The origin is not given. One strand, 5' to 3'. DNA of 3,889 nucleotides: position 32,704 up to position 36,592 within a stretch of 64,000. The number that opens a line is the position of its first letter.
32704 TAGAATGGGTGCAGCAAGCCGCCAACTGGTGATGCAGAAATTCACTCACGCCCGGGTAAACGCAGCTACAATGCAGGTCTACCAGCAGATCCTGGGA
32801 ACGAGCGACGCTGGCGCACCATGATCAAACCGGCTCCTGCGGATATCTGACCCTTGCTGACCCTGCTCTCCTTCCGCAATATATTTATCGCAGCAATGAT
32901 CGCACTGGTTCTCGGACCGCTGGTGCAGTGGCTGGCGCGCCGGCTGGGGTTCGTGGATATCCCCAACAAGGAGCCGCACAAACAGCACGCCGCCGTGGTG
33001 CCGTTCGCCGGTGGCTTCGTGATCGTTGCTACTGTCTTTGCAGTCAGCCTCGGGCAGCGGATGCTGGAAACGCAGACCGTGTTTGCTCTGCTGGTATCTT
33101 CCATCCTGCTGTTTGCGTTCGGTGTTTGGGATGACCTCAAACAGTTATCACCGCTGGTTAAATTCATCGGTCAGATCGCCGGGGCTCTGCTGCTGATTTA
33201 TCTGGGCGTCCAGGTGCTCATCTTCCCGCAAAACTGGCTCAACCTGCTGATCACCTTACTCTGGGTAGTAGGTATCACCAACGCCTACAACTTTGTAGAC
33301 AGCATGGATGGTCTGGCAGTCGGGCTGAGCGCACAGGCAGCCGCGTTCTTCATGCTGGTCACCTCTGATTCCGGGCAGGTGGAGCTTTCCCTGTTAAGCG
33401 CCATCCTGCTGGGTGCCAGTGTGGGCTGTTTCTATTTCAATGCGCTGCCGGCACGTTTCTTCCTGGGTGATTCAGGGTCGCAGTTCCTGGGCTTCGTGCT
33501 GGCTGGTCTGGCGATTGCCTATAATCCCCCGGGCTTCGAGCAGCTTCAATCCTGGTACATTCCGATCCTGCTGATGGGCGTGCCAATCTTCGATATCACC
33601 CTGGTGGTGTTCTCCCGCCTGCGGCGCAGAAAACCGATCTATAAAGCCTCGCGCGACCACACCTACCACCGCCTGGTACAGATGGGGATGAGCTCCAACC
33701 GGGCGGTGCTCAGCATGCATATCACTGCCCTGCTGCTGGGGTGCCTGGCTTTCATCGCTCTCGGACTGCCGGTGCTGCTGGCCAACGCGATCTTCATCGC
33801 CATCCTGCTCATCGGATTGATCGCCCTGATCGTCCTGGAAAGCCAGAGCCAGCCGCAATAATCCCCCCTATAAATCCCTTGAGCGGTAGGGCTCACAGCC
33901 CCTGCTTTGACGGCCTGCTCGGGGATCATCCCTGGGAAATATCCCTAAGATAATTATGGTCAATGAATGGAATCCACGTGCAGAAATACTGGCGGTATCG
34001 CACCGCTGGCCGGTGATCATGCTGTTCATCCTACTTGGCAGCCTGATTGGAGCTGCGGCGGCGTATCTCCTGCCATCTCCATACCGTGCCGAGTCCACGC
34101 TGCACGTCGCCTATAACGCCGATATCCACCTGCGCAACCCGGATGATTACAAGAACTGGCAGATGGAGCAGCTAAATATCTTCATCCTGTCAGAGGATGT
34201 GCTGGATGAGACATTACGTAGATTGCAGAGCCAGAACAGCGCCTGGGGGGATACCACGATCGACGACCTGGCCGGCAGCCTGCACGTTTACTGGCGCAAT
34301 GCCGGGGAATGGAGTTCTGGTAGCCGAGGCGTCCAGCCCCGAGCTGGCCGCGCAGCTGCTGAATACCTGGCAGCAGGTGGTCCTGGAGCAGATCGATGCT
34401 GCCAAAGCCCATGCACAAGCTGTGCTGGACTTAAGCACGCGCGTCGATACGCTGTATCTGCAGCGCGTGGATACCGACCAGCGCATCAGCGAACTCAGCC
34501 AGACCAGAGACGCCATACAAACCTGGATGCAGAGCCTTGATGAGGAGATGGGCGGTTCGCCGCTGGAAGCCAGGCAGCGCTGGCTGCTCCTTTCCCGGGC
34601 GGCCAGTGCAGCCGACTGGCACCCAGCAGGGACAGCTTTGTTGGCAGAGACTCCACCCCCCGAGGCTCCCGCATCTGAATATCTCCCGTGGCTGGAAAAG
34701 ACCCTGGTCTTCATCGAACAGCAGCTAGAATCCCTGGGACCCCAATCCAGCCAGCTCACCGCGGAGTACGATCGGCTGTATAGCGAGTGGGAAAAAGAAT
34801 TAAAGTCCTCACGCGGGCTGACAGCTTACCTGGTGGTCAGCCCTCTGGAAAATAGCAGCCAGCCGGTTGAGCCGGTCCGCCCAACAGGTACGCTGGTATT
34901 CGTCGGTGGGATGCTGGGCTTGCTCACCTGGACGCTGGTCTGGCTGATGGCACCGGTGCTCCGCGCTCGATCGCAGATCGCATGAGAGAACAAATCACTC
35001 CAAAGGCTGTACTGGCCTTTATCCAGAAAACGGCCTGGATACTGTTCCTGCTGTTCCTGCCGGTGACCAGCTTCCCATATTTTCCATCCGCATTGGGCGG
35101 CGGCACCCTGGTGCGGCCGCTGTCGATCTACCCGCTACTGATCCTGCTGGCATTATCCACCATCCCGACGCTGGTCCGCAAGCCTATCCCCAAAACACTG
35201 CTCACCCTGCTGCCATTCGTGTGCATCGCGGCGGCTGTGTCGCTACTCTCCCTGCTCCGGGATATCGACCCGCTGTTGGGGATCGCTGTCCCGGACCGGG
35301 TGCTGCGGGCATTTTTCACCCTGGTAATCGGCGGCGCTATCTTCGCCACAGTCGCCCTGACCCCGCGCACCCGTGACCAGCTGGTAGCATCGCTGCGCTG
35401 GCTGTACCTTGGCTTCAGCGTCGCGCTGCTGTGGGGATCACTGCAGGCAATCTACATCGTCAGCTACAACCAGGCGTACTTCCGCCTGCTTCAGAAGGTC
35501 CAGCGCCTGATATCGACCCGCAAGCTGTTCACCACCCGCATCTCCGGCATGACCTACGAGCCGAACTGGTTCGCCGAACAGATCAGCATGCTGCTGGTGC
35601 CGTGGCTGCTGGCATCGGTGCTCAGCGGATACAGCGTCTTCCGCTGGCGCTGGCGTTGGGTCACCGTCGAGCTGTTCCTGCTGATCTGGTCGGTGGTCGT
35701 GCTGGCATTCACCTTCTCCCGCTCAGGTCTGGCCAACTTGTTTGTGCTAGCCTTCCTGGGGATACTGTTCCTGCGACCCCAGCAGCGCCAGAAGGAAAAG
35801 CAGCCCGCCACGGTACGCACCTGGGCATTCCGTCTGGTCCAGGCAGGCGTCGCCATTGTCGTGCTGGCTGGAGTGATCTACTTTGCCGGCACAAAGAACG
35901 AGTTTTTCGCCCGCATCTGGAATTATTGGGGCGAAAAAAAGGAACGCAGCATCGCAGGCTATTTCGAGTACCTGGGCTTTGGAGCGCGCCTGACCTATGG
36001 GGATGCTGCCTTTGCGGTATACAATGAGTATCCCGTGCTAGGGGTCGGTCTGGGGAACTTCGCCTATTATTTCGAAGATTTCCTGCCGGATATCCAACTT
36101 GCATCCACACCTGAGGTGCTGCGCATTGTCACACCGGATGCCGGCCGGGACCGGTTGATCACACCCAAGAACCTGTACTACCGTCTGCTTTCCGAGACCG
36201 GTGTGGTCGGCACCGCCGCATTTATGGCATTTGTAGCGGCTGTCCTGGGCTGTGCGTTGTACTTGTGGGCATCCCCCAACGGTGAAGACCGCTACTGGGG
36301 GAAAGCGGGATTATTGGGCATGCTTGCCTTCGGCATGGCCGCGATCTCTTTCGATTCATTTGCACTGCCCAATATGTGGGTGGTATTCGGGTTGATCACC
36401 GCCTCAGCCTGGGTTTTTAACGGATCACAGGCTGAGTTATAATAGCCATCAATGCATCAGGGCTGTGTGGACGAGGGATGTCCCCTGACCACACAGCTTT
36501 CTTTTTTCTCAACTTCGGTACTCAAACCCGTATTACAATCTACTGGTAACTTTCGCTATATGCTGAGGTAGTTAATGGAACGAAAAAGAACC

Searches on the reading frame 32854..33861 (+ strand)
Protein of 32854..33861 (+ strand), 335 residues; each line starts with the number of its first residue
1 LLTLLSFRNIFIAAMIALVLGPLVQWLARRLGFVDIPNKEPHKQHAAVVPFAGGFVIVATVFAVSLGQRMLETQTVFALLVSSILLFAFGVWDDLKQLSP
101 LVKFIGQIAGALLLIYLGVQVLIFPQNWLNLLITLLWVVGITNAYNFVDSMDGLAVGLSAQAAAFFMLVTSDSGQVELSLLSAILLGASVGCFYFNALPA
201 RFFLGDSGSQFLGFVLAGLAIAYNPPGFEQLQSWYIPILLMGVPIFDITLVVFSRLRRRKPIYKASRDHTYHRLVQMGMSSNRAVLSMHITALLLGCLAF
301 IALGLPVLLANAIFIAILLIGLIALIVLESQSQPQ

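Call 25: search_protein_families(library=pfam, proteins=[window:32854-33861:+], max_evalue=0.0001)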
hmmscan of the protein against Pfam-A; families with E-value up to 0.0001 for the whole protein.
window:32854-33861:+ (335 aa): 1 family
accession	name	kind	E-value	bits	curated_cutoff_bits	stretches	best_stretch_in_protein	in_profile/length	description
PF00953.26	Glycos_transf_4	-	2.6e-32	112.5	27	1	77-223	2-159/160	Glycosyl transferase family 4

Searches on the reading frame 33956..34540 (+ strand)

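Call 73: search_protein_families(library=pfam, proteins=[window:33956-34540:+], max_evalue=0.01)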
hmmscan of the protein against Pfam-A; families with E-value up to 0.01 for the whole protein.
window:33956-34540:+ (194 aa): 1 family
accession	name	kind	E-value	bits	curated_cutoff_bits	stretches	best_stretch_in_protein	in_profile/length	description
PF02706.20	Wzz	-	0.0043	17.8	25.5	1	14-88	12-89/91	Chain length determinant protein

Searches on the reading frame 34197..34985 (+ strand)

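Call 73: search_protein_families(library=pfam, proteins=[window:34197-34985:+], max_evalue=0.01)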
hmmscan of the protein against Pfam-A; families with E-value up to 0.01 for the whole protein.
window:34197-34985:+ (262 aa): 1 family
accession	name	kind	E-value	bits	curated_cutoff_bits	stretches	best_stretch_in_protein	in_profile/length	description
PF18035.6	Bap31_Bap29_C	-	0.0053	17.2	30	1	177-202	17-42/52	Bap31/Bap29 cytoplasmic coiled-coil domain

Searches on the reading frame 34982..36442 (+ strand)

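Call 25: search_protein_families(library=pfam, proteins=[window:34982-36442:+], max_evalue=0.0001)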
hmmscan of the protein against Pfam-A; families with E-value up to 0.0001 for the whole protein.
window:34982-36442:+ (486 aa): 1 family
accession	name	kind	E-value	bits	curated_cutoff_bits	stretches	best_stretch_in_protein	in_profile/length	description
PF04932.20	Wzy_C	-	2.6e-10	40.7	31.7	1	232-415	1-149/149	O-Antigen ligase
